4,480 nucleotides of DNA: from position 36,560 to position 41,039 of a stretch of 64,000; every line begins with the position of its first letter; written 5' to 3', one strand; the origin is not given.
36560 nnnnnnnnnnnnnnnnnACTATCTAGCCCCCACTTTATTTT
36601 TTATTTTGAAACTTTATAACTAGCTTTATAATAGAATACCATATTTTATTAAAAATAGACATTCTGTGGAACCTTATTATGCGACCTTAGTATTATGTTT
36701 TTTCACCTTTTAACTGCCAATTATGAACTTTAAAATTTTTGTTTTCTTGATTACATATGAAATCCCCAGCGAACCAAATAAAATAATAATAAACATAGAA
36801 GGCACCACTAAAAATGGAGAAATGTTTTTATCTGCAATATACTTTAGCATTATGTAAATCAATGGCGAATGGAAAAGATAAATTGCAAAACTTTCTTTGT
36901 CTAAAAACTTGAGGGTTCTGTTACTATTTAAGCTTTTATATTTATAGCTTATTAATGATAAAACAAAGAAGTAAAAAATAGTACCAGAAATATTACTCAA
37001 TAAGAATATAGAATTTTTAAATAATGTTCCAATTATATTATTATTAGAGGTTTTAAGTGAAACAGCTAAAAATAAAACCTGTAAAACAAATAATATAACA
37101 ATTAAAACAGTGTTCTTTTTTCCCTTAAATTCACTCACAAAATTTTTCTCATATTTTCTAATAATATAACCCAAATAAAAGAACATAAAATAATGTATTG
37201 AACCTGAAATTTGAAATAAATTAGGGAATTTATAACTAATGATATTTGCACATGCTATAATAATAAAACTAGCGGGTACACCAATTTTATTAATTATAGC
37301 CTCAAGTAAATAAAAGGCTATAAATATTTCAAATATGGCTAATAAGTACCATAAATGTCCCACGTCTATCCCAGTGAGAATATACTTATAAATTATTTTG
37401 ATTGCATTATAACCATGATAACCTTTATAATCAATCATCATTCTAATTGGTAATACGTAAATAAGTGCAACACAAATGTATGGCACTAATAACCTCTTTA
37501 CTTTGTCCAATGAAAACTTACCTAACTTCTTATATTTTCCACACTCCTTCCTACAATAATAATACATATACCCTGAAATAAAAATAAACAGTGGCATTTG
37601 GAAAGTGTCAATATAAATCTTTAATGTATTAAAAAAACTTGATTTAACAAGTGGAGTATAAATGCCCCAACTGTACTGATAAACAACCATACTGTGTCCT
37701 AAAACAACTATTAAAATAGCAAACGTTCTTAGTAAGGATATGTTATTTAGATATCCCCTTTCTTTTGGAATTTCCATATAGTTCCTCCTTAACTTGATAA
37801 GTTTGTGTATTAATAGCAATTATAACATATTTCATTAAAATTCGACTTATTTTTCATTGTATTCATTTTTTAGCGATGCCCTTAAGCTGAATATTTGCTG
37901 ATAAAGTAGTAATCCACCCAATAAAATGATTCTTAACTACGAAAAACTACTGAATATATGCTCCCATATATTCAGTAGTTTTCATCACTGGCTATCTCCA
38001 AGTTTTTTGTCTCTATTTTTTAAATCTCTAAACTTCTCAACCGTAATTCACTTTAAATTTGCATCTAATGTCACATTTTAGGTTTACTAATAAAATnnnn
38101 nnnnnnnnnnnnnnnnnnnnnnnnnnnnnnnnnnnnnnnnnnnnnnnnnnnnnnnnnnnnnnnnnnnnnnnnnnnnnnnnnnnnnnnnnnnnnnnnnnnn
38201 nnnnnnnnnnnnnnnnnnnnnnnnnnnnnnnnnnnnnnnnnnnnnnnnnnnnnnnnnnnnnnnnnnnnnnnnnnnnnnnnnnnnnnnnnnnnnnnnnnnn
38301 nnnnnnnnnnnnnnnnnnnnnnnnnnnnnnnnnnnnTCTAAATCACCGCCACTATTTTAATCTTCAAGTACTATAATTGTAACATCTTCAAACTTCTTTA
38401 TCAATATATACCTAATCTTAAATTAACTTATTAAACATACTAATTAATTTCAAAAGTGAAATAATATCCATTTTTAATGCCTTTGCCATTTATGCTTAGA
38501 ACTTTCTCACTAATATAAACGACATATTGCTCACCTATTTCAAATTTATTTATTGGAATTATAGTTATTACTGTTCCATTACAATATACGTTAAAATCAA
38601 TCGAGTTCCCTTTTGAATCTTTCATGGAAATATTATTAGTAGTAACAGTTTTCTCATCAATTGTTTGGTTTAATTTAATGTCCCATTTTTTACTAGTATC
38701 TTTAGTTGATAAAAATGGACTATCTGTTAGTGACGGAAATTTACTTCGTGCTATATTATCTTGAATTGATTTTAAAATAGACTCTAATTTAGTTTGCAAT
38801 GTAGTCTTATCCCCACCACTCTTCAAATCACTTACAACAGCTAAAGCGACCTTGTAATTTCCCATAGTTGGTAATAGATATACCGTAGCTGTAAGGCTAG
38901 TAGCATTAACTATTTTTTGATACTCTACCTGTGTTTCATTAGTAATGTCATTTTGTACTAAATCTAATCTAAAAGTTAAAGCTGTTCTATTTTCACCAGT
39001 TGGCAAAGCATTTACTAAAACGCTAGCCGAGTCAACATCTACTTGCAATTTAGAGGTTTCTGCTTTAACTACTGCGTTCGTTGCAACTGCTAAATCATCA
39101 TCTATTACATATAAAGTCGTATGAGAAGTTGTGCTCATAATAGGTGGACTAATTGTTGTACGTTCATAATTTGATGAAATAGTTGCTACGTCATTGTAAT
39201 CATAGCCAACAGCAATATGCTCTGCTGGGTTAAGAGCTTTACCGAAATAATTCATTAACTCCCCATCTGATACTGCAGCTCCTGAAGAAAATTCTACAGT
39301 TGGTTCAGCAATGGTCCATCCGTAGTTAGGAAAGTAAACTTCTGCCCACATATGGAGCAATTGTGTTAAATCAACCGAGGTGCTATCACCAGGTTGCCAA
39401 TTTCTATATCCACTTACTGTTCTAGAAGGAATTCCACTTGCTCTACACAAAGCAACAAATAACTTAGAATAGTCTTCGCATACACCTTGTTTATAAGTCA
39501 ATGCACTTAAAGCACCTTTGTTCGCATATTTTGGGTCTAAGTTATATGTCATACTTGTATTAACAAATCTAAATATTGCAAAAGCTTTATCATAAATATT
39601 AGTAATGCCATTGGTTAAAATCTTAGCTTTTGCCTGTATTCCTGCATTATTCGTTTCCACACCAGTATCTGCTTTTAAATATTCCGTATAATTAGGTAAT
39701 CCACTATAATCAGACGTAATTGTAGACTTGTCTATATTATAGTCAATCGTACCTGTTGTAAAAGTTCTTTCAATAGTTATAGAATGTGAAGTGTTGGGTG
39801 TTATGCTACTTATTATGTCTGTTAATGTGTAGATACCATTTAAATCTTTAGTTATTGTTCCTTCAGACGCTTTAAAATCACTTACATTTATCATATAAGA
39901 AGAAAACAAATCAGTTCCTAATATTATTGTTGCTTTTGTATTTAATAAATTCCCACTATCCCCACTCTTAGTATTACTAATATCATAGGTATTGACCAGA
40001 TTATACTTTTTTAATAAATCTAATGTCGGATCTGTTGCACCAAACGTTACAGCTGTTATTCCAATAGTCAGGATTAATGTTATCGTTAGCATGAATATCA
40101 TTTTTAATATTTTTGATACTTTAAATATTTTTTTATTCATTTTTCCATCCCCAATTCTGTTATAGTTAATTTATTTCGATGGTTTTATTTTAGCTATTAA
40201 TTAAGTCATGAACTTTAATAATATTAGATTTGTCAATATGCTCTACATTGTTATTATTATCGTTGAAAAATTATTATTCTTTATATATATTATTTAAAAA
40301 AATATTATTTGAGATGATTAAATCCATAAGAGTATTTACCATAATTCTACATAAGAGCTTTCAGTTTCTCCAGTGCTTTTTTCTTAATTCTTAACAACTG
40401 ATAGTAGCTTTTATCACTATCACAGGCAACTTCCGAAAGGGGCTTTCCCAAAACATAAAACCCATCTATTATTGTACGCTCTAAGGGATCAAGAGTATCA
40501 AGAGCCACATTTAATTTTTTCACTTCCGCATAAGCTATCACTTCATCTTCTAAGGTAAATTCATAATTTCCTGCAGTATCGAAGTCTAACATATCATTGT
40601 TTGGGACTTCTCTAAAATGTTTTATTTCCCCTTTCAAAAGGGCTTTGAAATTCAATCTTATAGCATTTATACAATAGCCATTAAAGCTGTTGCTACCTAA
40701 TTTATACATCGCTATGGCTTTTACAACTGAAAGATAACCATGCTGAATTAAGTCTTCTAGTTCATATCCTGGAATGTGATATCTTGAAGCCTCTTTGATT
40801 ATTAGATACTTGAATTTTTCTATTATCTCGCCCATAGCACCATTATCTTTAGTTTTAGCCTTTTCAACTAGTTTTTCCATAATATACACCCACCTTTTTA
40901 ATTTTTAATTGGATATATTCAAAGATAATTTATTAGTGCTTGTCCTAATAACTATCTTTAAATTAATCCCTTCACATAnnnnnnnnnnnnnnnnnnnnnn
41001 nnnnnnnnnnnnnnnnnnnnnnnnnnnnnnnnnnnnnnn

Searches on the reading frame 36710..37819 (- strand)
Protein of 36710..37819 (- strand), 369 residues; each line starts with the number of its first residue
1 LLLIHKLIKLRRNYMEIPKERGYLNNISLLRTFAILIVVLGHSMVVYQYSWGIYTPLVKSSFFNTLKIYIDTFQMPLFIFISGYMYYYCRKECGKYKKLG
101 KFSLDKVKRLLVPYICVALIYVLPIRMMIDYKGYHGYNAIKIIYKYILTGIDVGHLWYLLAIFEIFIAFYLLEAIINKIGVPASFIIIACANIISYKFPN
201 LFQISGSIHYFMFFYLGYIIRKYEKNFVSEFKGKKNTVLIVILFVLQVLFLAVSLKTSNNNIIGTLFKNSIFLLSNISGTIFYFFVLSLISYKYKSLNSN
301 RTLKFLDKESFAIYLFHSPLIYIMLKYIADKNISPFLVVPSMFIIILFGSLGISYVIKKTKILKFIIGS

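Call 7: search_protein_families(library=pfam, proteins=[window:36710-37819:-], max_evalue=0.1)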
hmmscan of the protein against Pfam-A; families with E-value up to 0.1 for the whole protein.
window:36710-37819:- (369 aa): 2 families
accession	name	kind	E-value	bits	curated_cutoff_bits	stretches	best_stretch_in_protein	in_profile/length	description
PF01757.29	Acyl_transf_3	-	7e-39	134.2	31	1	26-355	3-322/326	Acyltransferase domain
PF04235.18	DUF418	-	0.011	16.1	23.6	1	239-348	24-132/163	Protein of unknown function (DUF418)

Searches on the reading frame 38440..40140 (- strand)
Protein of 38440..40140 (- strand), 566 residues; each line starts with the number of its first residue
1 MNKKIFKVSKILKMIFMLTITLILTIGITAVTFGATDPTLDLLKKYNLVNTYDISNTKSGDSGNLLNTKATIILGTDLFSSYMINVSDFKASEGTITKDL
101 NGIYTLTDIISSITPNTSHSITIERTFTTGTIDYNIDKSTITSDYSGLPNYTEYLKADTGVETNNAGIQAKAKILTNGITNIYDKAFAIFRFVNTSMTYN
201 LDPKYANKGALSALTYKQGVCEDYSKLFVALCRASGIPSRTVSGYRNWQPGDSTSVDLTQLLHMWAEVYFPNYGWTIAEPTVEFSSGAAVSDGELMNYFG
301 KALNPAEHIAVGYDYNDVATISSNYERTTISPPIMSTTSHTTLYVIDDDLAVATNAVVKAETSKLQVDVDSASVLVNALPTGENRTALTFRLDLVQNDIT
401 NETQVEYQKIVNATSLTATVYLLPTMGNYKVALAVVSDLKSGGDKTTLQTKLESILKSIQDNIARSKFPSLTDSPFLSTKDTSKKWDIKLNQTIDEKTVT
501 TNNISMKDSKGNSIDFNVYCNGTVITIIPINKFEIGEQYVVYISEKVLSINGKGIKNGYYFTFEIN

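Call 7: search_protein_families(library=pfam, proteins=[window:38440-40140:-], max_evalue=0.1)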
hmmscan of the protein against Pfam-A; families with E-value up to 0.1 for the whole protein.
window:38440-40140:- (566 aa): 3 families
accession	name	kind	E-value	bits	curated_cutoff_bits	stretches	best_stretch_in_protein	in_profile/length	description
PF01841.26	Transglut_core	-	2.2e-25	89.5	23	1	172-280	4-108/108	Transglutaminase-like superfamily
PF13205.12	Big_5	-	0.00015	22.8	23.6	1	484-563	23-103/105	Bacterial Ig-like domain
PF04473.18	DUF553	-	0.018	15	20.5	0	180-236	13-79/140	Transglutaminase-like domain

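Call 17: search_protein_families(library=ncbifam, proteins=[window:38440-40140:-], max_evalue=0.1)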
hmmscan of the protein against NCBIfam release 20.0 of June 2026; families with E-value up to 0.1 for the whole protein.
window:38440-40140:- (566 aa): 1 family
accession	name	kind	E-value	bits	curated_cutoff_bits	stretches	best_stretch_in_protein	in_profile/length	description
NF045980.1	MAG6410_fam_LP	equivalog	7.7e-05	21.3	450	1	183-271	167-251/622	MAG6410 family transglutaminase-related lipoprotein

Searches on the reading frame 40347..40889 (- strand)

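Call 7: search_protein_families(library=pfam, proteins=[window:40347-40889:-], max_evalue=0.1)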
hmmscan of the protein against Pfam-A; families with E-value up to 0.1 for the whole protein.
window:40347-40889:- (180 aa): 3 families
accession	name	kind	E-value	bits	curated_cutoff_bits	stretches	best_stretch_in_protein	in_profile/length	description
PF04542.20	Sigma70_r2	-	2.1e-05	24.7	24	1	23-78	2-58/71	Sigma-70 region 2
PF04545.22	Sigma70_r4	-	0.00047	20.1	24.1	1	129-177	1-49/50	Sigma-70, region 4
PF12645.13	HTH_16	-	0.0089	16.6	22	1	6-59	2-61/65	Helix-turn-helix domain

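Call 17: search_protein_families(library=ncbifam, proteins=[window:40347-40889:-], max_evalue=0.1)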
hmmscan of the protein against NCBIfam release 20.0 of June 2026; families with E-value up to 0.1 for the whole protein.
window:40347-40889:- (180 aa): 45 families (the best 25 are shown)
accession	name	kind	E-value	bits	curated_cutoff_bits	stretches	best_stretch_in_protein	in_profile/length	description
TIGR02937.1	sigma70-ECF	superfamily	1.4e-18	67.1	42.9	1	19-178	3-163/165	sigma-70 family RNA polymerase sigma factor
TIGR02885.1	spore_sigF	equivalog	1.1e-11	45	321.45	2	7-77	1-72/231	RNA polymerase sporulation sigma factor SigF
TIGR02980.1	SigBFG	subfamily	1.4e-11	44.5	234.35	2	19-77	5-64/227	SigB/SigF/SigG family RNA polymerase sigma factor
NF005248.0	PRK06759.1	equivalog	4.5e-11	42.7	133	1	20-178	7-152/156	RNA polymerase factor sigma-70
NF004052.0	PRK05572.1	subfamily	1.5e-10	41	311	1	4-77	19-93/252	SigF/SigG family RNA polymerase sporulation sigma factor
NF004471.0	PRK05803.1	subfamily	2.3e-09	36.8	252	1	6-177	39-225/235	RNA polymerase sporulation sigma factor SigK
TIGR02846.1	spore_sigmaK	equivalog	7.3e-09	35.5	298.65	1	6-177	37-223/227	RNA polymerase sporulation sigma factor SigK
TIGR02859.1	spore_sigH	equivalog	3.5e-08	33.2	294.8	1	5-66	7-68/198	RNA polymerase sporulation sigma factor SigH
NF006071.0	PRK08215.1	equivalog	1.2e-07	31.6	372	2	4-78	24-99/258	RNA polymerase sporulation sigma factor SigG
NF006148.0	PRK08295.1-5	equivalog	1.2e-07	31.2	208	1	5-70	21-87/218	RNA polymerase sporulation sigma factor SigH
NF006145.0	PRK08295.1-2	equivalog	9e-07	28.5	212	1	5-73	20-89/213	RNA polymerase sporulation sigma factor SigH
TIGR02850.1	spore_sigG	equivalog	2.5e-06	27.1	457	1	4-78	21-96/254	RNA polymerase sporulation sigma factor SigG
NF006147.0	PRK08295.1-4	equivalog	2.6e-06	27.2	212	1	5-113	10-121/201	RNA polymerase factor sigma-70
TIGR02952.1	Sig70_famx2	equivalog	6.4e-06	26.2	206.45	1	7-180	1-170/170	ECF subfamily RNA polymerase sigma factor, BldN family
TIGR02392.1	rpoH_proteo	equivalog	2.8e-05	23.9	323.1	0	11-63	29-81/270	RNA polymerase sigma factor RpoH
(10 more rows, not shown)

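Call 18: search_protein_families(library=phrogs, proteins=[window:40347-40889:-], max_evalue=0.1)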
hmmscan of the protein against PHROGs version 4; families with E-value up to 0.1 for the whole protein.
window:40347-40889:- (180 aa): 4 families
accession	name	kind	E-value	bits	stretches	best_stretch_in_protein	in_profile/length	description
phrog_351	-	transcription regulation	1.3e-15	58.1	1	3-180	489-726/928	RNA polymerase sigma factor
phrog_1740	-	transcription regulation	1.2e-07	31.6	1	7-178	46-214/567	RNA polymerase sigma factor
phrog_36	-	transcription regulation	2.8e-06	28.1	1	120-177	127-184/220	transcriptional regulator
phrog_248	-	transcription regulation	0.0015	19.6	1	109-175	62-132/161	transcriptional activator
